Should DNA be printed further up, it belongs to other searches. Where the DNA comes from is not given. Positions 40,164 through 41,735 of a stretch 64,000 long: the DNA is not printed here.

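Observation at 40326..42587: Signal-peptide-less cell-wall hydrolase pair (LysM/GH-A hydrolase and PGRP-type amidase) directly downstream of selB, with no holin or phage genes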

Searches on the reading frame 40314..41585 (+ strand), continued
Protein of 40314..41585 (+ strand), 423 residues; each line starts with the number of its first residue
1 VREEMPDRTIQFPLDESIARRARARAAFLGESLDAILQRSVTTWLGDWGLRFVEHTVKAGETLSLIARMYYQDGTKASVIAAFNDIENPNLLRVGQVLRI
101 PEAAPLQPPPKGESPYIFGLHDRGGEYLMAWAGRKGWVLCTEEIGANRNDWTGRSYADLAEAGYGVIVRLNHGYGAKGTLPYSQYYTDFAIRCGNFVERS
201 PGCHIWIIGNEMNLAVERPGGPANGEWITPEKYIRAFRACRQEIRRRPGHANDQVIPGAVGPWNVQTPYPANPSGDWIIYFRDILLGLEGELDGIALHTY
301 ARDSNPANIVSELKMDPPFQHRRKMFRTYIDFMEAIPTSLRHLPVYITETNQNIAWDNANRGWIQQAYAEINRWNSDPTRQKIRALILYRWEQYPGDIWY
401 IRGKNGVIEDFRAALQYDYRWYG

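Call 11: find_encoding_contigs(protein=P0103, flank=8000, max_places=2)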
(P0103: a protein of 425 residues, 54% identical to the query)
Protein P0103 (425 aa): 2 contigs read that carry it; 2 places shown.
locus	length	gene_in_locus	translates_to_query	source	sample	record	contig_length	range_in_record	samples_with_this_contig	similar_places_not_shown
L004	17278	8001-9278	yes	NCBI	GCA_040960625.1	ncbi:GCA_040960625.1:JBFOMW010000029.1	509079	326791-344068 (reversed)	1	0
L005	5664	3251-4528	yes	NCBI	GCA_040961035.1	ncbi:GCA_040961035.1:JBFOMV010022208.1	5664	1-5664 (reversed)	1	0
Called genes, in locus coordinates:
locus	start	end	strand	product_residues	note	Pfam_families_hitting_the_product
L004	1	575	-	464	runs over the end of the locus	PF13807:GNVR (weak)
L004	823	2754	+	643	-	PF16126:DUF4838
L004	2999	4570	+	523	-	PF07719:TPR_2 (faint), PF13428:TPR_14 (weak), PF13432:TPR_16 (faint), PF14559:TPR_19 (faint), PF03734:YkuD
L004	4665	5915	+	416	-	-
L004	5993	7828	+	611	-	PF00009:GTP_EFTU, PF03144:GTP_EFTU_D2, PF25461:Beta-barrel_SelB, PF09106:WHD_2nd_SelB, PF09107:WHD_3rd_SelB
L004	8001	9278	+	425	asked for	PF01476:LysM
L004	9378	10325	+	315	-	PF01510:Amidase_2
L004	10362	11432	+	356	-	-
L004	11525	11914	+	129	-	PF00903:Glyoxalase, PF18029:Glyoxalase_6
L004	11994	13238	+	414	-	PF01408:GFO_IDH_MocA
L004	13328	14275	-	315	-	PF00701:DHDPS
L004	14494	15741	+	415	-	PF07719:TPR_2 (faint), PF13428:TPR_14 (faint), PF03734:YkuD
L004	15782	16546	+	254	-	PF00106:adh_short, PF08659:KR, PF13561:adh_short_C2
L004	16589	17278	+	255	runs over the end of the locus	PF00106:adh_short, PF01370:Epimerase, PF08659:KR, PF13561:adh_short_C2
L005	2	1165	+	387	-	?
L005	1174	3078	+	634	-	PF00009:GTP_EFTU, PF01926:MMR_HSR1 (weak), PF03144:GTP_EFTU_D2, PF25461:Beta-barrel_SelB, PF09106:WHD_2nd_SelB, PF09107:WHD_3rd_SelB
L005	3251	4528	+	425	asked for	PF01476:LysM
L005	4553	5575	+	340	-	PF01510:Amidase_2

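Call 21: predict_structure(alignment_id=A1)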
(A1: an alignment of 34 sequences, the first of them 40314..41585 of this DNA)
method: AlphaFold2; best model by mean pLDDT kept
length: 423 residues; sequences in the alignment: 34
mean_pLDDT: 90.2   pTM: 0.76
mean pLDDT of the five models: 90.2, 89.3, 89.1, 88.8, 88.3
residues with pLDDT >= 90: 281; 70-90: 128; 50-70: 10; < 50: 4
segments of 3 or more residues with pLDDT < 50: 1-4
pLDDT, mean of each block of 10 residues (from residue 1): 58 89 93 85 74 87 90 88 89 90 74 94 93 93 97 97 97 94 98 98 97 93 94 98 97 96 86 95 96 93 84 90 92 94 92 77 93 87 93 81 91 90 80
secondary structure, 60 per line:
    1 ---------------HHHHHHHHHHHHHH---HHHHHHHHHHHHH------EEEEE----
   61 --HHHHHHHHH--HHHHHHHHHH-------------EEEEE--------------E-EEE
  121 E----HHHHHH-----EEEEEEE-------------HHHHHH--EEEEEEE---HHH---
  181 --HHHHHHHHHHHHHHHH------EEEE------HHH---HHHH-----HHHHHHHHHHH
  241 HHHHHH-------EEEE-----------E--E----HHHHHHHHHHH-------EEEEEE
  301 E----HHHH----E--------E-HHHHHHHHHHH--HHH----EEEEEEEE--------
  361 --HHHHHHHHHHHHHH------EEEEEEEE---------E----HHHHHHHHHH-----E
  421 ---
elements in order: H16-29 H33-45 E52-56 H63-71 H74-83 E97-101 E118-121 H126-131 E137-143 H157-162 E165-171 H183-198 E205-208 H221-224 H230-246 E254-257 H277-287 E295-301 H306-309 H325-335 E345-352 H363-376 E383-390 H405-414

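Call 23: fold_search(model_id=the predicted structure, library=pdb)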
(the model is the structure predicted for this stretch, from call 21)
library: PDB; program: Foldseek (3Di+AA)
matches with E <= 10: 1525; with E <= 0.001: 104
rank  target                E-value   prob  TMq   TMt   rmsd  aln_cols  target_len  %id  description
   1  2whm_A                3.6e-07  1.00  0.46  0.50   6.4       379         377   14  Cellvibrio japonicus Man26A E121A and E320G double mutant in complex with mannobiose (released 2009-05-26)
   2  1r7o                  4.3e-07  1.00  0.43  0.50   6.6       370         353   14  Crystal Structure of apo-mannanase 26A from Psudomonas cellulosa (released 2003-11-11)
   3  8j3x_A                8.7e-07  1.00  0.39  0.42   6.4       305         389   13  Crystal structure of CBM6E from Saccharophagus degradans (released 2024-04-24)
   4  1odz_A                1.7e-06  1.00  0.45  0.49   6.3       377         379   13  Expansion of the glycosynthase repertoire to produce defined manno-oligosaccharides (released 2003-07-10)
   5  6uat_A                2.4e-06  1.00  0.40  0.65   6.0       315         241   13  Crystal structure of a GH128 (subgroup I) endo-beta-1,3-glucanase (E102A mutant) from Amycolatopsis mediterranei (AmGH (released 2020-05-20)
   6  8j3x_B                2.4e-06  1.00  0.39  0.42   6.2       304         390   14  Crystal structure of CBM6E from Saccharophagus degradans (released 2024-04-24)
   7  8j3y_A                3.4e-06  1.00  0.40  0.42   6.0       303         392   13  Crystal structure of CBM6E E168Q in complex with oligosaccharides (released 2024-04-24)
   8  1gw1_A                3.6e-06  1.00  0.42  0.47   8.2       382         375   14  Substrate distortion by beta-mannanase from Pseudomonas cellulosa (released 2002-09-05)
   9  8i0x_A                3.6e-06  1.00  0.39  0.35   8.3       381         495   12  Beta-Xylosidase JB13GH39P28 showing salt/ethanol/trypsin tolerance, low-pH/low-Temperature activity, and transformatio (released 2024-04-24)
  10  8i0j_A                3.6e-06  1.00  0.40  0.35   8.5       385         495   13  JB13GH39P28 mutant-D41G (released 2024-04-24)
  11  6ufl_A                3.9e-06  1.00  0.40  0.64   6.1       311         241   14  Crystal structure of a GH128 (subgroup I) endo-beta-1,3-glucanase (E199Q mutant) from Amycolatopsis mediterranei (AmGH (released 2020-05-20)
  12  6uqj                  4.9e-06  1.00  0.40  0.34   8.3       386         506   11  Crystal structure of the GH39 enzyme from Xanthomonas axonopodis pv. citri (released 2020-07-22)
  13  6k7z_C                5.5e-06  1.00  0.38  0.54   7.1       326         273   12  Crystal structure of a GH18 chitinase from Pseudoalteromonas aurantia (released 2020-06-10)
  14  1j9y                  5.8e-06  1.00  0.42  0.50   6.4       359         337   12  Crystal structure of mannanase 26A from Pseudomonas cellulosa (released 2001-06-20)
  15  6uas_A                7.4e-06  1.00  0.41  0.65   5.8       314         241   14  Crystal structure of a GH128 (subgroup I) endo-beta-1,3-glucanase (E199A mutant) from Amycolatopsis mediterranei (AmGH (released 2020-05-20)
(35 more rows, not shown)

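Call 35: find_related_loci(query=A1, collection=genome_contigs, flank=8000)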
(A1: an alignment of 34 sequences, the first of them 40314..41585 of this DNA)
Query A1 (423 aa) in genome_contigs; peptide patterns used: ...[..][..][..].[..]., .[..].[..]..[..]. (x = any residue, [..] = any of these).
599 stretches matched a pattern (row limit reached: there are more); 471 encode a relative of the query (tblastn E <= 1e-3); the best 80 are kept; 80 distinct loci.
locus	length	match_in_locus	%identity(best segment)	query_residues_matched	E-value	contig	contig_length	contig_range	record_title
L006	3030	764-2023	71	2-423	0e+0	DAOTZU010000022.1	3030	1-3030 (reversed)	MAG TPA_asm: Anaerolineae bacterium isolate H6_558 k131_879818, whole genome shotgun sequence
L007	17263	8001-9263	69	2-422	0e+0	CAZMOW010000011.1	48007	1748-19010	MAG TPA_asm: uncultured Anaerolineales bacterium isolate SRP141376_co2_331 genome assembly, contig: NODE_1747_length_480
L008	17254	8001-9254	70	5-422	0e+0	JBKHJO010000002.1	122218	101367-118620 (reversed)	MAG: Anaerolineales bacterium isolate D4M11_9 NODE_26_length_122218_cov_20.837504, whole genome shotgun sequence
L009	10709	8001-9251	72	5-423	0e+0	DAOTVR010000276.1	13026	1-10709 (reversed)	MAG TPA_asm: Anaerolineae bacterium isolate H111_70 k127_131863, whole genome shotgun sequence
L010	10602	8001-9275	71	1-423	0e+0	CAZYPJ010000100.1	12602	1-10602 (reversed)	MAG TPA_asm: uncultured Anaerolineales bacterium isolate SRP167436_co1_96 genome assembly, contig: NODE_8284_length_1260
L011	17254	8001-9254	69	5-422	0e+0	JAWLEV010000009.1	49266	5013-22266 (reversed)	MAG: Anaerolineae bacterium isolate 20BLK6-1.bin.88 NODE_515_length_49266_cov_14.718612, whole genome shotgun sequence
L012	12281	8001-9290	68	1-422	0e+0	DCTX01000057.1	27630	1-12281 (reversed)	MAG TPA_asm: Anaerolineales bacterium UBA1429 UBA1429_contig_45181, whole genome shotgun sequence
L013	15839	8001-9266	69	1-422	0e+0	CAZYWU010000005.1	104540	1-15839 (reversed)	MAG TPA_asm: uncultured Anaerolineales bacterium isolate binchicken_co27_473 genome assembly, contig: NODE_276_length_10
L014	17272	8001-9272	66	2-423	0e+0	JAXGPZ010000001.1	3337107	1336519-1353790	MAG: Anaerolineae bacterium isolate AnMBR.bin314 bin314_1, whole genome shotgun sequence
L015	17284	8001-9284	69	1-422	0e+0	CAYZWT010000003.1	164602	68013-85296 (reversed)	MAG TPA_asm: uncultured Anaerolineales bacterium isolate SRP241326_co4_134 genome assembly, contig: NODE_114_length_1646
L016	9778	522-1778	65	4-422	0e+0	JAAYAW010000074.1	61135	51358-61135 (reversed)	MAG: Chloroflexota bacterium isolate AS06rmzACSIP_196 379536_AS06, whole genome shotgun sequence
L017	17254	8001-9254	68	5-422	0e+0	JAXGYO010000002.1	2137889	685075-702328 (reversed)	MAG: Anaerolineae bacterium isolate AnMBR.bin515 bin515_2, whole genome shotgun sequence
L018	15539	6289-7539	68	7-423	0e+0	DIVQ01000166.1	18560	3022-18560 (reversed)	MAG TPA_asm: Anaerolineales bacterium UBA6128 UBA6128_contig_31875, whole genome shotgun sequence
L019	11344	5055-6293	69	8-422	0e+0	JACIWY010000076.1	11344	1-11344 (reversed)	MAG: Chloroflexota bacterium isolate MAG-38 Chloroflexota_C3_bin14_Scaffold_76, whole genome shotgun sequence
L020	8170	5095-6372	68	4-422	0e+0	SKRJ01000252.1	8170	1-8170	MAG: Anaerolineae bacterium isolate CSSed162cmA_480 CSSed16-2cmA-36927, whole genome shotgun sequence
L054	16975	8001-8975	54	96-421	5e-111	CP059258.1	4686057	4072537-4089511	MAG: Anaerolineae bacterium isolate SSC4 chromosome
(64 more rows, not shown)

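Call 47: find_related_loci(query=A1, collection=viral_contigs, flank=8000)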
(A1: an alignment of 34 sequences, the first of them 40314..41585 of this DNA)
Query A1 (423 aa) in viral_contigs; peptide patterns used: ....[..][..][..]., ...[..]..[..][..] (x = any residue, [..] = any of these).
75 stretches matched a pattern; 29 encode a relative of the query (tblastn E <= 1e-3); 29 distinct loci.
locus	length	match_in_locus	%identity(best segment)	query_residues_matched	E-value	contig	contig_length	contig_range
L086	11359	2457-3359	54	112-421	2e-100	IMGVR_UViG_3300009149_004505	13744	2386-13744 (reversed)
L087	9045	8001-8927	48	110-421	2e-90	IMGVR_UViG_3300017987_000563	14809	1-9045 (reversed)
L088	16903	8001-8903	48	117-420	1e-85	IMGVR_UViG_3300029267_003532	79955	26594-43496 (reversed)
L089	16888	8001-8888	50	116-419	1e-81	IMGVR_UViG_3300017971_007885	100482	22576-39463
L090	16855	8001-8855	48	113-421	7e-81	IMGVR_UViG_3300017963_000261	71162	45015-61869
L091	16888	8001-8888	47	114-422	1e-80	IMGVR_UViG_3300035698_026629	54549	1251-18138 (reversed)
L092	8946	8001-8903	49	116-419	2e-79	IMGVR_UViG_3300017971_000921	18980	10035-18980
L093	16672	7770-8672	49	116-419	6e-79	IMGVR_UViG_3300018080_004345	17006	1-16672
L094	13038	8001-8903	49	116-419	6e-79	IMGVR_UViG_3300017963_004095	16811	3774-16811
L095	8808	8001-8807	51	114-385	1e-78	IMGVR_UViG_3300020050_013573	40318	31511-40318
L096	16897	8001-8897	43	111-420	8e-78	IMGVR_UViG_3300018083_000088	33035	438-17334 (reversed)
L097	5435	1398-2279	48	116-419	1e-75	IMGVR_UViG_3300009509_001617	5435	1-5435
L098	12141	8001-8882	43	116-421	3e-73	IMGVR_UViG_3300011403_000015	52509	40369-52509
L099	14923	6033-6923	44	117-420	5e-72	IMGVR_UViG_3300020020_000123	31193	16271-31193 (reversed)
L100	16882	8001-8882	42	116-421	1e-70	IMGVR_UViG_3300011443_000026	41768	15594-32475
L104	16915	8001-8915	40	117-420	4e-64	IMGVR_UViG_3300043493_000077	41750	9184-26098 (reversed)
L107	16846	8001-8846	41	117-414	7e-58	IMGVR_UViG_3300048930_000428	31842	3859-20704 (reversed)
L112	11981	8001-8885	34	116-421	9e-33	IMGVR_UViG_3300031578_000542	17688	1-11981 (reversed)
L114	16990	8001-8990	27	96-416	9e-27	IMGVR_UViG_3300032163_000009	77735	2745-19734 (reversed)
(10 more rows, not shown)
